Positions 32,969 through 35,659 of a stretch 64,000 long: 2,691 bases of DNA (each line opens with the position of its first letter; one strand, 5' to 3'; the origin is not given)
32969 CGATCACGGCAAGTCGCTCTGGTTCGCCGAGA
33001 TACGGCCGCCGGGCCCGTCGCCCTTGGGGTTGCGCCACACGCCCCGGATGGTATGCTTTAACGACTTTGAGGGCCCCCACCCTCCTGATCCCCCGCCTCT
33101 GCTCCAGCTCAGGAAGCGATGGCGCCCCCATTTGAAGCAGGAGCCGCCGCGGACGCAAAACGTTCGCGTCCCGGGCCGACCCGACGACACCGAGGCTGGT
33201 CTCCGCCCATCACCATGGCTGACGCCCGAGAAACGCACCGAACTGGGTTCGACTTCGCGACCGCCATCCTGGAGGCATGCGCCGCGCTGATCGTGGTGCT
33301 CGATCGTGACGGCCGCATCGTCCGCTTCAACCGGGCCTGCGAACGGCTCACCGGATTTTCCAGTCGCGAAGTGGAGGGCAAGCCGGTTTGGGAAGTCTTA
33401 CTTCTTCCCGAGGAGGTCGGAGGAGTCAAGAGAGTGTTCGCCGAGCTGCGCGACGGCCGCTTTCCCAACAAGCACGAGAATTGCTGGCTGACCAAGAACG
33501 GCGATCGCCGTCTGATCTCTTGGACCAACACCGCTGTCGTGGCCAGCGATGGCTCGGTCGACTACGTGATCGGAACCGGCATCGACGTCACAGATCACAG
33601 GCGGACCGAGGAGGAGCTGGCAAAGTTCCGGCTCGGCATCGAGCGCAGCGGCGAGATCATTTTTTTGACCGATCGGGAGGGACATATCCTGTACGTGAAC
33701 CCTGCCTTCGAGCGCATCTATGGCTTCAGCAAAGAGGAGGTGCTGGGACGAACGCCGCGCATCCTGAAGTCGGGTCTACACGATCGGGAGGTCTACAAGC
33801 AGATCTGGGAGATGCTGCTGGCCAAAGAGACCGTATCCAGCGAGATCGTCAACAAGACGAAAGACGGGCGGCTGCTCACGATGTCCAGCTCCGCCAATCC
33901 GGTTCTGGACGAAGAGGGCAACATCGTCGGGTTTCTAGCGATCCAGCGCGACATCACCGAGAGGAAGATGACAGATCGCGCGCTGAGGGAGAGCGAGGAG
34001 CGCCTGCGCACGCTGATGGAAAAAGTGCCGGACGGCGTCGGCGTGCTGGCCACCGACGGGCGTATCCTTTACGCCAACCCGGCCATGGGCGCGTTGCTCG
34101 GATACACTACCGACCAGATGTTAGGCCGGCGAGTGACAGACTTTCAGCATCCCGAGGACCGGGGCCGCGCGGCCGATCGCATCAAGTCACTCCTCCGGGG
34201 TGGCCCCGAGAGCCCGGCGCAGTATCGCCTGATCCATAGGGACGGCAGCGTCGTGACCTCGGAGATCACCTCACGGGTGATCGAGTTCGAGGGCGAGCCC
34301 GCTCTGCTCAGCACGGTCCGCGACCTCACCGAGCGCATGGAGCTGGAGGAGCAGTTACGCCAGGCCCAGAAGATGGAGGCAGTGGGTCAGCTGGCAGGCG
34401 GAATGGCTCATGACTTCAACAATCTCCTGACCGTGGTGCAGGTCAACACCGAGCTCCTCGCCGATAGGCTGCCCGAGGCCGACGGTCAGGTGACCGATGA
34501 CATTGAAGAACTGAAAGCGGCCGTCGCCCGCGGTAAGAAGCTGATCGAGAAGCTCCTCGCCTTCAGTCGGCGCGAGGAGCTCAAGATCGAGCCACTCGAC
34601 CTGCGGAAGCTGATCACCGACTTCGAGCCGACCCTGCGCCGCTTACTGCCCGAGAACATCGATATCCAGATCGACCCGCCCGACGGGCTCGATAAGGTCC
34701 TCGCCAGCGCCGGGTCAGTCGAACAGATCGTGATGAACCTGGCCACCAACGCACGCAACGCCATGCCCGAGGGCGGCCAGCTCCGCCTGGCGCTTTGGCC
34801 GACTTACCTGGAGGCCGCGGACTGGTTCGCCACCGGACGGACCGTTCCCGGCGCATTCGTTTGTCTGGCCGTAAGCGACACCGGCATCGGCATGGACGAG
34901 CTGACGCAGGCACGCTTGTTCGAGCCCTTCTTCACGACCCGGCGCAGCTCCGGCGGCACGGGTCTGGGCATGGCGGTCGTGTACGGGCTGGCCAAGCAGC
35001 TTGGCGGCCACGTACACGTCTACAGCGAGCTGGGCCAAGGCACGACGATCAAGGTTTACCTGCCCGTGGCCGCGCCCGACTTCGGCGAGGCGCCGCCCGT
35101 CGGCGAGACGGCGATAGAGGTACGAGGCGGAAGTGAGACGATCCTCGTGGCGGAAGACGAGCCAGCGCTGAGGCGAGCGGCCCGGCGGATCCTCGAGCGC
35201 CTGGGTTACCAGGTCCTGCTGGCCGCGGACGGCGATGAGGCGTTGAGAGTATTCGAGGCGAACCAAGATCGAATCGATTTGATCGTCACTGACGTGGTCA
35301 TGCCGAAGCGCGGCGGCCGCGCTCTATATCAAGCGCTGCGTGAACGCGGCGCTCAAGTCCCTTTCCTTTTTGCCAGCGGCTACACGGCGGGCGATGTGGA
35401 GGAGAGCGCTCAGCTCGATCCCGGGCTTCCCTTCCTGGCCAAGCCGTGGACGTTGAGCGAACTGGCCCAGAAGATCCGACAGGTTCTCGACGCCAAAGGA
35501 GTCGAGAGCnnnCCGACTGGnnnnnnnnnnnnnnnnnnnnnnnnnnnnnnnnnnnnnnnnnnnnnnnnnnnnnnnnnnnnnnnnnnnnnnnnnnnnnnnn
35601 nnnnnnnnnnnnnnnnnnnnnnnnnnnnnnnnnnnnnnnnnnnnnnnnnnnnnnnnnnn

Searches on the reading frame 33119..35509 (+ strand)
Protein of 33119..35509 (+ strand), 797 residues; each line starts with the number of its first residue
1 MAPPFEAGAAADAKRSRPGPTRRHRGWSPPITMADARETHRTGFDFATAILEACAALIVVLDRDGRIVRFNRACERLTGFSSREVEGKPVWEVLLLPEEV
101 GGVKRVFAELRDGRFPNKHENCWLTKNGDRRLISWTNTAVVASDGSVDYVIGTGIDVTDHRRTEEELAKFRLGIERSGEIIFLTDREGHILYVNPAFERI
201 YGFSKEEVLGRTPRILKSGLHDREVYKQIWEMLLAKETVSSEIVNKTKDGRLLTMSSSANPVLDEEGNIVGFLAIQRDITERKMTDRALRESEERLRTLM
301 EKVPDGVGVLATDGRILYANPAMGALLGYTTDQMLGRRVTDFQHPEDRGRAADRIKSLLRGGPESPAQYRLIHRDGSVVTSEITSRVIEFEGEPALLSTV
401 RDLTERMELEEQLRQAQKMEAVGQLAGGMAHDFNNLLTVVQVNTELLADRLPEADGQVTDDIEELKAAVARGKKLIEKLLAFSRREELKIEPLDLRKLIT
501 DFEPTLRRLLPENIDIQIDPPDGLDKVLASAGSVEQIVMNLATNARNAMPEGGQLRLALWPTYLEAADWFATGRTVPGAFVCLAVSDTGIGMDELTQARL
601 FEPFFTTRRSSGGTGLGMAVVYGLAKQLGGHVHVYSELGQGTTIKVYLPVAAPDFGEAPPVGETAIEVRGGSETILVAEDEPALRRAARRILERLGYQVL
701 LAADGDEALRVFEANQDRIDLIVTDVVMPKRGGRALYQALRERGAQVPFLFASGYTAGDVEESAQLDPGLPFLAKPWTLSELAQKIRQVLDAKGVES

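Call 12: search_protein_families(library=pfam, proteins=[window:33119-35509:+], max_evalue=0.0001)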
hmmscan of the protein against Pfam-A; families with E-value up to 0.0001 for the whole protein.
window:33119-35509:+ (797 aa): 12 families
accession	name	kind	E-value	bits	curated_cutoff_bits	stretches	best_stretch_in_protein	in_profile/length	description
PF00989.32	PAS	-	8.5e-51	171.2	22.6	3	170-279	3-113/113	PAS fold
PF13426.13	PAS_9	-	4.7e-49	165.4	27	3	179-281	2-103/103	PAS domain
PF08448.16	PAS_4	-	2.4e-47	160.1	23.1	3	175-283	2-109/110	PAS fold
PF08447.18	PAS_3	-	1.4e-35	121.9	25.6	3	316-394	1-82/89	PAS fold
PF13188.13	PAS_8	-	5.8e-26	89.9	21.8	3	294-350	1-55/65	PAS domain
PF02518.31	HATPase_c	-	1.1e-21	77.8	26.4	1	534-651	6-110/111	Histidine kinase-, DNA gyrase B-, and HSP90-like ATPase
PF00072.30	Response_reg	-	3.7e-18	66.1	30.2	1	675-787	1-111/111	Response regulator receiver domain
PF00512.31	HisKA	-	2.5e-09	37.5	26.9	1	423-487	3-65/66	His Kinase A (phospho-acceptor) domain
PF18095.7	PAS_12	-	2.7e-09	37.2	22.6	1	172-255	51-131/153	UPF0242 C-terminal PAS-like domain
PF12860.13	PAS_7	-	9.3e-08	32.7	27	0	301-409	2-113/115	PAS fold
PF13596.12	PAS_10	-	1.5e-07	32.5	22.1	0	179-280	11-106/106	PAS domain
PF14598.12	PAS_11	-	1.2e-05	25.7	25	0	310-386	8-84/109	PAS domain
